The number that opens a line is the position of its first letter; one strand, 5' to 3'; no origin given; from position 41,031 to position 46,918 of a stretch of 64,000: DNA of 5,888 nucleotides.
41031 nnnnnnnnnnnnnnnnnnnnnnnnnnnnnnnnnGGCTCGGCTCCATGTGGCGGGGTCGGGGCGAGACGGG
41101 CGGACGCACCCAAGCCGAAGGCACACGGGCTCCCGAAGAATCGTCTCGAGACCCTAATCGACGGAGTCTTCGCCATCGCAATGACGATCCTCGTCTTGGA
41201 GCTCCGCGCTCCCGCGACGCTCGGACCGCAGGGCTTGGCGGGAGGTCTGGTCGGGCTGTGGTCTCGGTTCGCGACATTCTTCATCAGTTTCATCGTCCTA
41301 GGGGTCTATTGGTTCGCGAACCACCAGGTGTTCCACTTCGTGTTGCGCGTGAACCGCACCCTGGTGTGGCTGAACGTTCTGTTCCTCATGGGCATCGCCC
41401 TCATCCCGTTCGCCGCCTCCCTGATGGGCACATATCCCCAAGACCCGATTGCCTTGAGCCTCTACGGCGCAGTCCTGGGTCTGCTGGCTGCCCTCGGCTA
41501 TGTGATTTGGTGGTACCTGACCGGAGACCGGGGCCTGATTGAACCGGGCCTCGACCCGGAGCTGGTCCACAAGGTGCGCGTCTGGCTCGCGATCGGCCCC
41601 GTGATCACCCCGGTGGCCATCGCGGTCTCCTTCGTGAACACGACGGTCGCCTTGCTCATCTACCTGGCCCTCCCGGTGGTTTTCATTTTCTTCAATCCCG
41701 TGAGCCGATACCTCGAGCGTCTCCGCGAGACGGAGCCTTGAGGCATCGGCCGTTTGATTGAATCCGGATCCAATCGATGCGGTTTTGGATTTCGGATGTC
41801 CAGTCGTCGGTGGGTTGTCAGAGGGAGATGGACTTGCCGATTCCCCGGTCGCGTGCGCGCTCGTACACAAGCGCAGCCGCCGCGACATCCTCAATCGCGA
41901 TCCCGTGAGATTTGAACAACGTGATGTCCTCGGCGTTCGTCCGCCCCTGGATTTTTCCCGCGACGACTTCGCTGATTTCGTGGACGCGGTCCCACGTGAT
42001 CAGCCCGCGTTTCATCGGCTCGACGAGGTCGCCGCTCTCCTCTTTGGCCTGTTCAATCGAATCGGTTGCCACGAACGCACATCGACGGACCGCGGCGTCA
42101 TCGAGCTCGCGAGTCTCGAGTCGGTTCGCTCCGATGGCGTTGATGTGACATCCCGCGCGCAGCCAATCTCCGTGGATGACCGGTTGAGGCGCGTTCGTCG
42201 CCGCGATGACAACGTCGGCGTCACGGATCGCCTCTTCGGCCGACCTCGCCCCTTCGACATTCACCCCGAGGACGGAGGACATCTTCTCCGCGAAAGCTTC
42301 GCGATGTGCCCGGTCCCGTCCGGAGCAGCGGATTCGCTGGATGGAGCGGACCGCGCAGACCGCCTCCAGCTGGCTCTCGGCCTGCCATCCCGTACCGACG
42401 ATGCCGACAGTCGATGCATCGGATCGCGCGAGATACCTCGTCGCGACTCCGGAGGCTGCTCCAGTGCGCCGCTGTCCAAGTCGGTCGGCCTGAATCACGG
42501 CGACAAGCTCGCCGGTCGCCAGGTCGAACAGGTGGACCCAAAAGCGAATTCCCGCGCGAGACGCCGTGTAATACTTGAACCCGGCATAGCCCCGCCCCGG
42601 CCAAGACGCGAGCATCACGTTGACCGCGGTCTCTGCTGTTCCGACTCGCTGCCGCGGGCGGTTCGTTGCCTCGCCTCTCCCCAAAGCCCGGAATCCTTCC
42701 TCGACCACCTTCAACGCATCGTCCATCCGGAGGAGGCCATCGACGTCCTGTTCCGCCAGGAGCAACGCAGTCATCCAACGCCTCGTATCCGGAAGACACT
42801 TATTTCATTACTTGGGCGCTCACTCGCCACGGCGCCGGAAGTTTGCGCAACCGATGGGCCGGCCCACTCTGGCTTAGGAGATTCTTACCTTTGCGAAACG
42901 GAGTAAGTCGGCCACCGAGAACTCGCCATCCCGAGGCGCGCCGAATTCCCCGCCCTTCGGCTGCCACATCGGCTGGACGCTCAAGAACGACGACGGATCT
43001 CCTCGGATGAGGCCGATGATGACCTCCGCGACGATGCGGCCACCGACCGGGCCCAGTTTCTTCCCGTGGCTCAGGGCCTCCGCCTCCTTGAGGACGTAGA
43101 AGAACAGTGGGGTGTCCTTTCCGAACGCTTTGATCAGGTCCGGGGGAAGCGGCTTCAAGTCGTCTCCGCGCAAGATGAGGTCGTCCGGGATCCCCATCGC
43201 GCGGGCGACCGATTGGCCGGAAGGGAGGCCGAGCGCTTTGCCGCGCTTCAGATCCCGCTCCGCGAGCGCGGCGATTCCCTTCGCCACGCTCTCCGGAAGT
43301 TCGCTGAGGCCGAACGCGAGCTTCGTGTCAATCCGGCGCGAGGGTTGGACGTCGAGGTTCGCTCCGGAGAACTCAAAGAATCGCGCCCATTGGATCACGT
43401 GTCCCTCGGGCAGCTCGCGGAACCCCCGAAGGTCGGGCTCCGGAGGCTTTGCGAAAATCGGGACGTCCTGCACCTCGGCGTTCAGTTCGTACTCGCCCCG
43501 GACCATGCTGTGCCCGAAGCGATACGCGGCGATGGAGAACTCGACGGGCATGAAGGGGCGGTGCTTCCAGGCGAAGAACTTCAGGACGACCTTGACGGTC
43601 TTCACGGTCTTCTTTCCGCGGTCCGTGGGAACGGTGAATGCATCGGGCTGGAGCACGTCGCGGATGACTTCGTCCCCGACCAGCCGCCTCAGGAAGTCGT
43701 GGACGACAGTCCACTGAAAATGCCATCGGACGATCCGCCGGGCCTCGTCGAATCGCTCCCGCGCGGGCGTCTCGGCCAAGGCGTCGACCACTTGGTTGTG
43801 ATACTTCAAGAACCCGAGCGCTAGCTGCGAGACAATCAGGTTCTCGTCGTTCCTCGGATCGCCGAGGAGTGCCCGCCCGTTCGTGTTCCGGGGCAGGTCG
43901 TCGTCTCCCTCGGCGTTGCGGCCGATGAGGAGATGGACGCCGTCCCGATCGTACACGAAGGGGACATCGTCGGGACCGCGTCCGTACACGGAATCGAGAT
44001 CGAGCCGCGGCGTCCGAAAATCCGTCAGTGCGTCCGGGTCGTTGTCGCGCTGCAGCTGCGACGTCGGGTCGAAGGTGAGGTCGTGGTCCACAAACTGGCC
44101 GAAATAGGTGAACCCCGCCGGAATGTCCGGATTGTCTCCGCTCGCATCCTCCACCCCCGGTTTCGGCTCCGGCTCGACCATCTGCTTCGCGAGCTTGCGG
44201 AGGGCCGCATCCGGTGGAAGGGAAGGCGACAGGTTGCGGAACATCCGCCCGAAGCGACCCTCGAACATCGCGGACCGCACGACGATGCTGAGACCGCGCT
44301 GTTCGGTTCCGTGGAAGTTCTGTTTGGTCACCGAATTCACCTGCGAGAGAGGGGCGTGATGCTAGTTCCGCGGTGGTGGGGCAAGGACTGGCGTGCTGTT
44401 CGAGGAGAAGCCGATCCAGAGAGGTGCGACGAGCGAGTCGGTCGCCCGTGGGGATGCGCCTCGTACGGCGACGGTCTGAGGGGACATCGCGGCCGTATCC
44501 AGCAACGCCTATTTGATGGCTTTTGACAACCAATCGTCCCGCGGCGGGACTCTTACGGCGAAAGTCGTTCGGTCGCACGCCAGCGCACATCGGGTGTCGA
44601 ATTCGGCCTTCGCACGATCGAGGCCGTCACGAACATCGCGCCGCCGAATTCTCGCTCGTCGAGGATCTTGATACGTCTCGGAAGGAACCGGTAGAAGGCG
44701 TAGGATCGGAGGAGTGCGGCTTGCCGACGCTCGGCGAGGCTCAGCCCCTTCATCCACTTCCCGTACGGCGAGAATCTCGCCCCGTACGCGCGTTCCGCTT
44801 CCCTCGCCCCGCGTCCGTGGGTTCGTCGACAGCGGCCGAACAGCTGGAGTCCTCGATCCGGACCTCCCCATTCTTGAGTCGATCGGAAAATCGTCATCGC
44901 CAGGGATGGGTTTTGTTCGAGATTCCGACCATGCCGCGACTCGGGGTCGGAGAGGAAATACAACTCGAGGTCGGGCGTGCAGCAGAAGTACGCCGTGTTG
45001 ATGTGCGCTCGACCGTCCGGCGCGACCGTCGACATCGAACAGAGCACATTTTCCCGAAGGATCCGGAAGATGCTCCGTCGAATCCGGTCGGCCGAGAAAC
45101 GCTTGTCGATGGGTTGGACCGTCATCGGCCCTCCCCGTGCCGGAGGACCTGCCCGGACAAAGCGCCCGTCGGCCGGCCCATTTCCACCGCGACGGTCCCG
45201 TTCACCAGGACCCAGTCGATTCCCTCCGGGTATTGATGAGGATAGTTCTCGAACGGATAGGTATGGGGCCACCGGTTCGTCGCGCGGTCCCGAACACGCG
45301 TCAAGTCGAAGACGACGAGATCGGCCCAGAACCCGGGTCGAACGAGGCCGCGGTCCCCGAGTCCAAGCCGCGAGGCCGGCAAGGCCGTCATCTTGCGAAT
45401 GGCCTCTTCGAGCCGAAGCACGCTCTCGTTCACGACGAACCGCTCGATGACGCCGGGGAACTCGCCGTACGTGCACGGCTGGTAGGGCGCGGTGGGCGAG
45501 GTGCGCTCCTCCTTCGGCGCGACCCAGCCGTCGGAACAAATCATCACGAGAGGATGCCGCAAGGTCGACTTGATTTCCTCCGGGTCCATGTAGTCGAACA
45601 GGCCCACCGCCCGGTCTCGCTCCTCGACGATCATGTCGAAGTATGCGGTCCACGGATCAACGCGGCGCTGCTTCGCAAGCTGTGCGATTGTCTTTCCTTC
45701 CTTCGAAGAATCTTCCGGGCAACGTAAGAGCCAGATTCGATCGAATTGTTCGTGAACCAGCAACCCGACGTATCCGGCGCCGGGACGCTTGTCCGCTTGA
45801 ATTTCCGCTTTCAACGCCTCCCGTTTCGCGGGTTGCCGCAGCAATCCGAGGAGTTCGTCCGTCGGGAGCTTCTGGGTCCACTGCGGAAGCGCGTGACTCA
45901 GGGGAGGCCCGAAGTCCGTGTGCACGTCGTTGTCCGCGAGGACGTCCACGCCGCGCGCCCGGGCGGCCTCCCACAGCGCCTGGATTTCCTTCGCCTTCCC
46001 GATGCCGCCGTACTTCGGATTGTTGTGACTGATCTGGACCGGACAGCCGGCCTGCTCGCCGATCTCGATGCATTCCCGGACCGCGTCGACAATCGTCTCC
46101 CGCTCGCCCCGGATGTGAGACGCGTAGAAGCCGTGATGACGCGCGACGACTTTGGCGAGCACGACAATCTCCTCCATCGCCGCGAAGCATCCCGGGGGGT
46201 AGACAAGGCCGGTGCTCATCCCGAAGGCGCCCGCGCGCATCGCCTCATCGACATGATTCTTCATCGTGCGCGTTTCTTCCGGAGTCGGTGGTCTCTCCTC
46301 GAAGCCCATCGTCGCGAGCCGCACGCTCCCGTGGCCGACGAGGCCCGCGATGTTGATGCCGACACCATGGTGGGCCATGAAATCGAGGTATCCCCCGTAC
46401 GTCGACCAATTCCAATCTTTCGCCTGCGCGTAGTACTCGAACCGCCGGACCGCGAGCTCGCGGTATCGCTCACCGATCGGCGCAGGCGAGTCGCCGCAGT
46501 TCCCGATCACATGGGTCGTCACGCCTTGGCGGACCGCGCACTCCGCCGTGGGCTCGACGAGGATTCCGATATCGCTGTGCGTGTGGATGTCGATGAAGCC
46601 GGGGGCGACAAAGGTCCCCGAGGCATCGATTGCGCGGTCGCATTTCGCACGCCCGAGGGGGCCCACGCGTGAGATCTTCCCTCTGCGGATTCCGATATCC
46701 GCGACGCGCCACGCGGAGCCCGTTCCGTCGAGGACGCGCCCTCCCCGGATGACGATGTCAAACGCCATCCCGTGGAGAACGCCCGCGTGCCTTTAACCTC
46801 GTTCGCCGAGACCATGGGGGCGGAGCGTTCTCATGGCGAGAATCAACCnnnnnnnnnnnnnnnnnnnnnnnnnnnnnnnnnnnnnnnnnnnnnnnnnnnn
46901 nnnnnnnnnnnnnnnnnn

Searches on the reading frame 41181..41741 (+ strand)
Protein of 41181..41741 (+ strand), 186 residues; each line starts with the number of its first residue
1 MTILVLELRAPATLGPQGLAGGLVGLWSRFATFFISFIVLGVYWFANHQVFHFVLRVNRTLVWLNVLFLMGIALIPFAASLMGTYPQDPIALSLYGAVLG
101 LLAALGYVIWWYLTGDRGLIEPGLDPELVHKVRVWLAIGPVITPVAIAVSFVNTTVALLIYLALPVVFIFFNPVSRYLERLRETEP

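Call 13: search_protein_families(library=pfam, proteins=[window:41181-41741:+], max_evalue=0.00001)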
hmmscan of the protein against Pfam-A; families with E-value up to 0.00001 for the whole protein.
window:41181-41741:+ (186 aa): 1 family
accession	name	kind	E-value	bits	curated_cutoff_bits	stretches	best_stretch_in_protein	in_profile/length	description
PF06736.16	TMEM175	-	1.9e-19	70.4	25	1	1-76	14-88/88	Endosomal/lysosomal potassium channel TMEM175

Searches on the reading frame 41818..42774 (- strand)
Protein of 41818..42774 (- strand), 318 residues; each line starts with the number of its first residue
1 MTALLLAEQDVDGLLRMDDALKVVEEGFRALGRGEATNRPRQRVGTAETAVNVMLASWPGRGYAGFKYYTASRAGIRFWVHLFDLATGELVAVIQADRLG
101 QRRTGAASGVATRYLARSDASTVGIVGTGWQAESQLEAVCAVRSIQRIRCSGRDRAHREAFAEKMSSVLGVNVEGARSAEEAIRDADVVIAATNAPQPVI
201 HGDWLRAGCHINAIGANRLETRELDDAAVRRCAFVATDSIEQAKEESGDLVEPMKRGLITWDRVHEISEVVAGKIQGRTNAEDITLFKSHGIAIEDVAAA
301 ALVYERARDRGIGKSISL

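Call 13: search_protein_families(library=pfam, proteins=[window:41818-42774:-], max_evalue=0.00001)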
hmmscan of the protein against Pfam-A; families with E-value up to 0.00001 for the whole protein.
window:41818-42774:- (318 aa): 2 families
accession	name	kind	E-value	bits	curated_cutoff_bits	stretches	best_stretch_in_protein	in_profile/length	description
PF02423.21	OCD_Mu_crystall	-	3.3e-73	246.8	24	1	5-309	5-312/314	Ornithine cyclodeaminase/mu-crystallin family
PF01488.26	Shikimate_DH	-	3.6e-08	34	24.3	1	111-207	3-97/138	Shikimate / quinate 5-dehydrogenase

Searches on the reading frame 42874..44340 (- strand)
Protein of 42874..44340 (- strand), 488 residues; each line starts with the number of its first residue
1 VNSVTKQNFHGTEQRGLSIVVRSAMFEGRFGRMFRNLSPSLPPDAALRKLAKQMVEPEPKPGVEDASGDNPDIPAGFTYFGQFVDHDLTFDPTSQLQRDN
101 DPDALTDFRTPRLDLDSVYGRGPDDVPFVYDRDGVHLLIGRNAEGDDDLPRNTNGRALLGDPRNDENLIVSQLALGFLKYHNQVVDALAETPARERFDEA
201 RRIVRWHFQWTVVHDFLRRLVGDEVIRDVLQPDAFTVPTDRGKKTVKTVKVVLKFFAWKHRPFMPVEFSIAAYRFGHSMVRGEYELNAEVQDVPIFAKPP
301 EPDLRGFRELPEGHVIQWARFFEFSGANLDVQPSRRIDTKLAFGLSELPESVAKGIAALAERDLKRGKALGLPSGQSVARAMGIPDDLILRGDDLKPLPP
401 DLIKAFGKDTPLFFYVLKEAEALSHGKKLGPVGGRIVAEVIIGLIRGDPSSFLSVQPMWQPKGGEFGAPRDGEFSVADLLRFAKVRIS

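Call 13: search_protein_families(library=pfam, proteins=[window:42874-44340:-], max_evalue=0.00001)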
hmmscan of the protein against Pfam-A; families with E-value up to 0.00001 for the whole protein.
window:42874-44340:- (488 aa): 1 family
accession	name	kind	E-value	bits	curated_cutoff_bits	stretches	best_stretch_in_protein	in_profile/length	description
PF03098.20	An_peroxidase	-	1.8e-18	66.9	25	1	109-374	150-408/530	Animal haem peroxidase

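Call 49: search_protein_families(library=ncbifam, proteins=[window:42874-44340:-], max_evalue=0.00001)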
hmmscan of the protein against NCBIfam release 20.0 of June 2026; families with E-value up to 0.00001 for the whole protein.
window:42874-44340:- (488 aa): 0 families

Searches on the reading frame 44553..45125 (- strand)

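Call 34: search_protein_families(library=pfam, proteins=[window:44553-45125:-], max_evalue=0.001)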
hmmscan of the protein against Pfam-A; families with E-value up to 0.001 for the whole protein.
window:44553-45125:- (190 aa): 1 family
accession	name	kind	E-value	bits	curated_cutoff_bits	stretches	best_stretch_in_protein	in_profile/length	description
PF01243.27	PNPOx_N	-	8.5e-13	49.2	28.1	1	21-144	7-108/120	Pyridoxamine 5'-phosphate oxidase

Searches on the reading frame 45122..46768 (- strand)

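Call 13: search_protein_families(library=pfam, proteins=[window:45122-46768:-], max_evalue=0.00001)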
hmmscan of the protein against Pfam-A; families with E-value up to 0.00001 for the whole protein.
window:45122-46768:- (548 aa): 2 families
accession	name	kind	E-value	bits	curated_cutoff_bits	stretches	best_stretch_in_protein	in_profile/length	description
PF07969.17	Amidohydro_3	-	1e-21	78.5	29.7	2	46-263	2-212/472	Amidohydrolase family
PF01979.26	Amidohydro_1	-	1.4e-09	38.1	25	0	448-491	278-321/345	Amidohydrolase family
